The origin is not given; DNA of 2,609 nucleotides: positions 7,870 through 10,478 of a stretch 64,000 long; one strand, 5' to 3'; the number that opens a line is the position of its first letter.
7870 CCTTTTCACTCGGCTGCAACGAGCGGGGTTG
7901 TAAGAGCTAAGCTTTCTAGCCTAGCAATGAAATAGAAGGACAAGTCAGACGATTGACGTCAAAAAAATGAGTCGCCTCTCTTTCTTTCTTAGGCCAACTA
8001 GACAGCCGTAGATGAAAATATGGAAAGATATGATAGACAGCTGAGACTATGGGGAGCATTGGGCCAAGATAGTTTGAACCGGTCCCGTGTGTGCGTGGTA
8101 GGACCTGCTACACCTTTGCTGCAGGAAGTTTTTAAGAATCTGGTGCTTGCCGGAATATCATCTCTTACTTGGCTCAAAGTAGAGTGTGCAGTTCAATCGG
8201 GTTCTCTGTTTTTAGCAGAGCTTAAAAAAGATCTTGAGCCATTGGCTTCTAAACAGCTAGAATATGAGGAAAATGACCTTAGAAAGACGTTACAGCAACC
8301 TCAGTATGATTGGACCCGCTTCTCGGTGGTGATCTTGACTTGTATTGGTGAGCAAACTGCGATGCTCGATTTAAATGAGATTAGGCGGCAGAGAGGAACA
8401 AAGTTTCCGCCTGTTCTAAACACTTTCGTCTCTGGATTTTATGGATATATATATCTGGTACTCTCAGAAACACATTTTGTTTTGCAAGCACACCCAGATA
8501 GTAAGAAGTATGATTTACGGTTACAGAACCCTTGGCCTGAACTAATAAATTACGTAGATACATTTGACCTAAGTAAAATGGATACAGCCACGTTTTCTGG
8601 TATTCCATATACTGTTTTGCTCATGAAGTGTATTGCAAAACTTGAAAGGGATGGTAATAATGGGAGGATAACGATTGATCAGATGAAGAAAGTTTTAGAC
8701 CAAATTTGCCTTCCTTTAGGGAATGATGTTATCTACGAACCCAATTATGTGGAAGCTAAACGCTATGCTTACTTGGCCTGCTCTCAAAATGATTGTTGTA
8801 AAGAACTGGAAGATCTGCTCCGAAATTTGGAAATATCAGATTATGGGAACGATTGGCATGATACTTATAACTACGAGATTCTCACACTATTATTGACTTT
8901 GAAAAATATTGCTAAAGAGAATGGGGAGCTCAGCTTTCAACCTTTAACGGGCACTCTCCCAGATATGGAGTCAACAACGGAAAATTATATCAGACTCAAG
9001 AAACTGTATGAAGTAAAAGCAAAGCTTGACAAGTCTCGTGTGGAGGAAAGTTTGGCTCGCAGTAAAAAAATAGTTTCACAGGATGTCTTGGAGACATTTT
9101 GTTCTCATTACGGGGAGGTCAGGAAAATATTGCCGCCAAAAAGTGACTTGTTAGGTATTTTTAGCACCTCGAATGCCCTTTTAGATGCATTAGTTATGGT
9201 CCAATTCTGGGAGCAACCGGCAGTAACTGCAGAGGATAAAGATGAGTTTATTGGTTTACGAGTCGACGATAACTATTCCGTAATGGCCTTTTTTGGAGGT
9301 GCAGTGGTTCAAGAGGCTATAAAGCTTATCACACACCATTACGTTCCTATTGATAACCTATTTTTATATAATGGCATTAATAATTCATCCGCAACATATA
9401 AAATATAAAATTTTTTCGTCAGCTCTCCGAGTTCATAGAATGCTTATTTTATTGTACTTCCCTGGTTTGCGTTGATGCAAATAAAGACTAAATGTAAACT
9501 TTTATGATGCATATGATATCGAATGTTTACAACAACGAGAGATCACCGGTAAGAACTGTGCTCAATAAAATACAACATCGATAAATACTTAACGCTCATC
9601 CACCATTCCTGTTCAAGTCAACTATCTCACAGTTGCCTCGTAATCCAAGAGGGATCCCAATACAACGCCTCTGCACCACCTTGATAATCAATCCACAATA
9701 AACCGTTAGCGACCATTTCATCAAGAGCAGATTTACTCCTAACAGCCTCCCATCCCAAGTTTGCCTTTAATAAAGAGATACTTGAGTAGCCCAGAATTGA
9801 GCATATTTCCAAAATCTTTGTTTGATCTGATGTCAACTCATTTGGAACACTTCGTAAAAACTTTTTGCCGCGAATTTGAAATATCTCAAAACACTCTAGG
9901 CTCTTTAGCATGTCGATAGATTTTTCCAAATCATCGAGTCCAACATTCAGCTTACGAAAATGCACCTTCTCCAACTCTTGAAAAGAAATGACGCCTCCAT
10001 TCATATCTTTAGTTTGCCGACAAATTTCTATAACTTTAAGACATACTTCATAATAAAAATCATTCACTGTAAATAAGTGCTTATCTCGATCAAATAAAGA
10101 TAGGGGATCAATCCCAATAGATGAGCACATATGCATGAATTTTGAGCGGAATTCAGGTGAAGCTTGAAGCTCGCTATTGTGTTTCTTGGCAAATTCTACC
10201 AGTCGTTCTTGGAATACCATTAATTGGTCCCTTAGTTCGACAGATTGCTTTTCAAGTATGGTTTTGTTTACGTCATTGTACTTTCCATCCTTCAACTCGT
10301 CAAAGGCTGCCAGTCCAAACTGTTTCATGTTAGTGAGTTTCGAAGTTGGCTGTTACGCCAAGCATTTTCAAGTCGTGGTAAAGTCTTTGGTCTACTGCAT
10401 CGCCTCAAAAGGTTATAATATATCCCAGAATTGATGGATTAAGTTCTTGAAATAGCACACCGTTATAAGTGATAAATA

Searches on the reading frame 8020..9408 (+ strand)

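Call 9: search_protein_families(library=pfam, proteins=[window:8020-9408:+])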
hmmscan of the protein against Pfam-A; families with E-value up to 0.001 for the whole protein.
window:8020-9408:+ (462 aa): 1 family
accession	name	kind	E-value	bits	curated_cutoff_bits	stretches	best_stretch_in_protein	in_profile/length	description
PF00899.27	ThiF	-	8.6e-06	25.5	28.1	0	4-50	1-48/238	ThiF family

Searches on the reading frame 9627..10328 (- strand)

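Call 9: search_protein_families(library=pfam, proteins=[window:9627-10328:-])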
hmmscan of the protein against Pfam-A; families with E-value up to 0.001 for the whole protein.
window:9627-10328:- (233 aa): 1 family
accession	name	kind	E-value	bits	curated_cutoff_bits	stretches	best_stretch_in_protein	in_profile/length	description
PF04157.22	EAP30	-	2e-48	165.4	26.8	1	5-214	2-218/219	EAP30/Vps36 family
